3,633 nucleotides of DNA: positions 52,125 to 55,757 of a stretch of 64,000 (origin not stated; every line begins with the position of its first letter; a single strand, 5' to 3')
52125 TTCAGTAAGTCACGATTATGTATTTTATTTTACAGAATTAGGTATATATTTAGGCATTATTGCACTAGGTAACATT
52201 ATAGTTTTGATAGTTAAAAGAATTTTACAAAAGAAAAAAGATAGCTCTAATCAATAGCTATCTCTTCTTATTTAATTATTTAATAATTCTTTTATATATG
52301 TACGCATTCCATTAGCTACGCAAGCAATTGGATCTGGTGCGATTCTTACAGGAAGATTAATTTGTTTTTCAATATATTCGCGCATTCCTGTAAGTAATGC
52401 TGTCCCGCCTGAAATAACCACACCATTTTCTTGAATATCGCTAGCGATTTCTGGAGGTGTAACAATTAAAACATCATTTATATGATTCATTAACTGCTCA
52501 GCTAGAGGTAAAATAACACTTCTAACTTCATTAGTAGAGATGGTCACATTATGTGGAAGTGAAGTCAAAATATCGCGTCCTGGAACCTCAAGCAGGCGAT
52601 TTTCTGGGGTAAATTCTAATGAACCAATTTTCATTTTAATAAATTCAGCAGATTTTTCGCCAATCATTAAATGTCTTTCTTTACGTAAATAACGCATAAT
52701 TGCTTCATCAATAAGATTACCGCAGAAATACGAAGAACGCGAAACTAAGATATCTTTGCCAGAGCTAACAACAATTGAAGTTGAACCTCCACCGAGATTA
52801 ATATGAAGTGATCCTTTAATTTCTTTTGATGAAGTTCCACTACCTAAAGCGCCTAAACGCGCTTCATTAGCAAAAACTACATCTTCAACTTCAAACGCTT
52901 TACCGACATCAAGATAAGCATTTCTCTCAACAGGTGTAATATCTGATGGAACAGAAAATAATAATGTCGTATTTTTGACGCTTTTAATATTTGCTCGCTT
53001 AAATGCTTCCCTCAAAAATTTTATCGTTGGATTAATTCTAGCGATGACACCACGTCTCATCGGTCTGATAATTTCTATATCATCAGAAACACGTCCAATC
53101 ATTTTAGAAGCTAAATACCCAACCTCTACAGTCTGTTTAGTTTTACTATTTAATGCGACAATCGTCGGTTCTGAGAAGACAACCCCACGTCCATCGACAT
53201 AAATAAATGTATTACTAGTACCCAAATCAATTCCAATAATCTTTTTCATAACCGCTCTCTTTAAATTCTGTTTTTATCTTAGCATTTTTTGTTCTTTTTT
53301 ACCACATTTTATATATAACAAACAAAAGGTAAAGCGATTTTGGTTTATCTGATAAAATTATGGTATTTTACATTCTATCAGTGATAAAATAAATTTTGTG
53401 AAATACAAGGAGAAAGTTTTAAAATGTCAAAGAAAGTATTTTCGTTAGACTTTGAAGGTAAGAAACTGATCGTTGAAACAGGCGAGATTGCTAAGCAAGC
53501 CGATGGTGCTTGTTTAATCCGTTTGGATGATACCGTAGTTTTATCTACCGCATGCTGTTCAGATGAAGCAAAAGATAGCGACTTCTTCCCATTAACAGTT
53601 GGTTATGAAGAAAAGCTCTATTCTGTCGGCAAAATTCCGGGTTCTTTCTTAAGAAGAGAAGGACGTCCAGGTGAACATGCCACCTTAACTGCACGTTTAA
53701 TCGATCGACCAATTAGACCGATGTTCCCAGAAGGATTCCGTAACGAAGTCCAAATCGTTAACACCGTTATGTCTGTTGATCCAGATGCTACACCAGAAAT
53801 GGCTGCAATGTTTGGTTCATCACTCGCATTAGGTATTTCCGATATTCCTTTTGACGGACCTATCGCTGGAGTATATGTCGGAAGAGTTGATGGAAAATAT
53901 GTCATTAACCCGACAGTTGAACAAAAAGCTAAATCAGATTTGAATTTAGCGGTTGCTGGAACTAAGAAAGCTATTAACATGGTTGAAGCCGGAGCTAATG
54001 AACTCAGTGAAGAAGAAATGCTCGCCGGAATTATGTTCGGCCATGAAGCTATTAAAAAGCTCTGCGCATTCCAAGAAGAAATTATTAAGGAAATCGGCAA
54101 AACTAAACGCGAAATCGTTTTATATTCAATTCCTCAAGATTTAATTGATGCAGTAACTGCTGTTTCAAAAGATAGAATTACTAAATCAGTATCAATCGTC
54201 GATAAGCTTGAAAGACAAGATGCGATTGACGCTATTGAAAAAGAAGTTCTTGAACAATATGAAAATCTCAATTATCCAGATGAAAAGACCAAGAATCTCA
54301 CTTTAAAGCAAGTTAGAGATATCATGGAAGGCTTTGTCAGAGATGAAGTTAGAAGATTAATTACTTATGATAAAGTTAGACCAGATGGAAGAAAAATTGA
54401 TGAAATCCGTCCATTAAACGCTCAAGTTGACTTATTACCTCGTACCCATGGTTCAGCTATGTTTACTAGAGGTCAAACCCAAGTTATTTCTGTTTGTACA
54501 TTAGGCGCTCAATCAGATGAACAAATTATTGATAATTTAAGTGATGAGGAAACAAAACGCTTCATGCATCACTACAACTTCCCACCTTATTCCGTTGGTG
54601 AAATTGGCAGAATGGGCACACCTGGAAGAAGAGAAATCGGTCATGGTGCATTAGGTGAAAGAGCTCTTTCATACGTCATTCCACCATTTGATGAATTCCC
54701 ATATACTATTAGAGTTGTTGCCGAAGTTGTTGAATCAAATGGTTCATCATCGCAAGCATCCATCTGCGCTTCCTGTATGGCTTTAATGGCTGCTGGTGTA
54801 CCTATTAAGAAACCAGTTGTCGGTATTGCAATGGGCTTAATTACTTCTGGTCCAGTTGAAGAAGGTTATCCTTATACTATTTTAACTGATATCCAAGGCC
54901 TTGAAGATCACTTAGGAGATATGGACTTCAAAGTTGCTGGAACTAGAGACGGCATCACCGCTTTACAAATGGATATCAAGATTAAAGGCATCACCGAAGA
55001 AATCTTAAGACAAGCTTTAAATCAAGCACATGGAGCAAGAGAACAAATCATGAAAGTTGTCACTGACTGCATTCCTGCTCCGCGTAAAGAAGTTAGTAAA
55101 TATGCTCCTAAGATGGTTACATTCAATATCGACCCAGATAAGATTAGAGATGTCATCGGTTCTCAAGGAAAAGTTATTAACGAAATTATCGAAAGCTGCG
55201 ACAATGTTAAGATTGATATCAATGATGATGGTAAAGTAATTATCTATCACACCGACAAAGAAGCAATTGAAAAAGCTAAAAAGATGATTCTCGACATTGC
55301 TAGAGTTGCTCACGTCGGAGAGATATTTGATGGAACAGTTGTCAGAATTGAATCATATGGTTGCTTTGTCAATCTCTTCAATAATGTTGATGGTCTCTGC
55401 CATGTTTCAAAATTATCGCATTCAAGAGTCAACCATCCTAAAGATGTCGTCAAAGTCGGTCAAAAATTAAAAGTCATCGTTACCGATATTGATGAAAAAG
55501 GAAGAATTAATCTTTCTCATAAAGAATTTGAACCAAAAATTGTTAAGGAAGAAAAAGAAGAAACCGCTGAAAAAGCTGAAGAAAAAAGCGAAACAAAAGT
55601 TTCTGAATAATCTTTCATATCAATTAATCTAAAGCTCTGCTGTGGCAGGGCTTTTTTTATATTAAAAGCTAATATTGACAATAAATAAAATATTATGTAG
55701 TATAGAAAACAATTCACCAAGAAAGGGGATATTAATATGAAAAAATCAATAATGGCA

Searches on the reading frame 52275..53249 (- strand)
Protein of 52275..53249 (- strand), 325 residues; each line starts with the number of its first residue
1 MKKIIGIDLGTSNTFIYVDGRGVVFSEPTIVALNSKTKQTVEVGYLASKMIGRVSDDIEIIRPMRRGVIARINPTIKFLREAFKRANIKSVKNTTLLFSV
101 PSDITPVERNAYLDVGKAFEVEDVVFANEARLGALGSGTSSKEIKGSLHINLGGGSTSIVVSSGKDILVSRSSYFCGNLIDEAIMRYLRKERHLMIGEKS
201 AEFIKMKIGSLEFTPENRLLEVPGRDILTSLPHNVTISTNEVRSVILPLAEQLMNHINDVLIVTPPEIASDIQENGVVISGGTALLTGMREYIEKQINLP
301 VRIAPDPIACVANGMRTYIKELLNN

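Call 76: search_protein_families(library=pfam, proteins=[window:52275-53249:-], max_evalue=0.001)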
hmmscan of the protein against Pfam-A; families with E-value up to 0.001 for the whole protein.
window:52275-53249:- (325 aa): 4 families
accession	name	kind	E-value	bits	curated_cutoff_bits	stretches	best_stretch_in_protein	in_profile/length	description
PF06723.19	MreB_Mbl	-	4.1e-92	308.9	27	1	3-321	2-321/327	MreB/Mbl protein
PF00022.25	Actin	-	1.9e-08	33.8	27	1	28-191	31-190/410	Actin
PF14450.12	FtsA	-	6e-06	27.1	31.8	1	150-304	3-110/127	Cell division protein FtsA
PF11104.14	PilM_2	-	0.00057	19.4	27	0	243-308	245-308/340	Type IV pilus assembly protein PilM;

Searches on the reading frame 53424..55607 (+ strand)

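Call 76: search_protein_families(library=pfam, proteins=[window:53424-55607:+], max_evalue=0.001)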
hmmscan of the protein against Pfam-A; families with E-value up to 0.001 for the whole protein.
window:53424-55607:+ (728 aa): 6 families
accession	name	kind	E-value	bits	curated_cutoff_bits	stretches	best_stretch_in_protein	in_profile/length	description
PF01138.27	RNase_PH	-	2.5e-57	193.3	25.5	2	12-142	2-130/130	3' exoribonuclease family, domain 1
PF03725.20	RNase_PH_C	-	5.2e-25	87.6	20.8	2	145-209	1-67/67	3' exoribonuclease family, domain 2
PF00575.29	S1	-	1.6e-18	67.3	22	1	631-700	4-74/74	S1 RNA binding domain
PF03726.19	PNPase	-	3e-11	44.1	24.6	1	240-324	2-81/81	Polyribonucleotide nucleotidyltransferase, RNA binding domain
PF00013.35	KH_1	-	5.6e-11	42.5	21.5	1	565-624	2-66/66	KH domain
PF23459.1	S1_RRP5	-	5.5e-05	24.1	27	1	632-691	4-63/72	RRP5 S1 domain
